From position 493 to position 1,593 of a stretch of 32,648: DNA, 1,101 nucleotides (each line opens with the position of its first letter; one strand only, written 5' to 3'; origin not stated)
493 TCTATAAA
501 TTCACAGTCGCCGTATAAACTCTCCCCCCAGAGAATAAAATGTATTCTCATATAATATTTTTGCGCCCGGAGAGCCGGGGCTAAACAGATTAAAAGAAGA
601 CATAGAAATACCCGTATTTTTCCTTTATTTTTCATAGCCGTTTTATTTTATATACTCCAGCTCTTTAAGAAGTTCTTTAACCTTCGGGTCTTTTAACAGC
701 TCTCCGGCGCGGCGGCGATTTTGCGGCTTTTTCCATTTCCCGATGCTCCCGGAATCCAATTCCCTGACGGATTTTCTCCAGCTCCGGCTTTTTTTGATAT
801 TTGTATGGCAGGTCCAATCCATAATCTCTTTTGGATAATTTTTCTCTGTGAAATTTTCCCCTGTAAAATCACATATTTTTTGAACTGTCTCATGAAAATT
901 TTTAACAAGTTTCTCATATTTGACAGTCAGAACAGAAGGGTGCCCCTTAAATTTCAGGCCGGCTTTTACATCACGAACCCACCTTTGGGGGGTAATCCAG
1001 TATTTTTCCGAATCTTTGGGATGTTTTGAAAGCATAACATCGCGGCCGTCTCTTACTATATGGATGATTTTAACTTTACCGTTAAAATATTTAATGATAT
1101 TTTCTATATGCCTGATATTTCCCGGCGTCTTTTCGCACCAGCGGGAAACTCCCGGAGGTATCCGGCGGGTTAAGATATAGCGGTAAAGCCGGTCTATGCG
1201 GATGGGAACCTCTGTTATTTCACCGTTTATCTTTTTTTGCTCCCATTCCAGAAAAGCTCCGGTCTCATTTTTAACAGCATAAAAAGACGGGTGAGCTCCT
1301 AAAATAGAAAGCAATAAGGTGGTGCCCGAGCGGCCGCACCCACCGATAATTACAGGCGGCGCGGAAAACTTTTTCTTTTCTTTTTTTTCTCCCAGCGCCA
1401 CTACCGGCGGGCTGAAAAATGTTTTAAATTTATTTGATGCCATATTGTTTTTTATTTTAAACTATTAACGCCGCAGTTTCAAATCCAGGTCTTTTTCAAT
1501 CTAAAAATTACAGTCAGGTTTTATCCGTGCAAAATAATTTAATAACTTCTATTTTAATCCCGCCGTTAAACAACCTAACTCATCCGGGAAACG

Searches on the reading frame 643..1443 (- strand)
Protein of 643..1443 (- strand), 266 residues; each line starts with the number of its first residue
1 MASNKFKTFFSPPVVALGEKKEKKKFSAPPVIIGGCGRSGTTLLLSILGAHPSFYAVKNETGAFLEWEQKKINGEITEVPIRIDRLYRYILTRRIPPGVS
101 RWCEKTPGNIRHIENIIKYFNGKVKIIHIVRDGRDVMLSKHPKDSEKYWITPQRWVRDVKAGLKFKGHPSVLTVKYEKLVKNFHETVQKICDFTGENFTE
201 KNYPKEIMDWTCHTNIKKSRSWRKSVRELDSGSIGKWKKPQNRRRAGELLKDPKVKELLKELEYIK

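Call 21: search_protein_families(library=pfam, proteins=[window:643-1443:-], max_evalue=0.1)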
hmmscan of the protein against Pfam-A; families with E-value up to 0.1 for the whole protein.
window:643-1443:- (266 aa): 2 families
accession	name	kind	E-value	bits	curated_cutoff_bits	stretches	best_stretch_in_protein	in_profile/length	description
PF13469.12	Sulfotransfer_3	-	1.2e-22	81.7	27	1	30-200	1-216/216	Sulfotransferase family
PF00685.33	Sulfotransfer_1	-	7.6e-16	58.7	22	1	30-239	3-233/255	Sulfotransferase domain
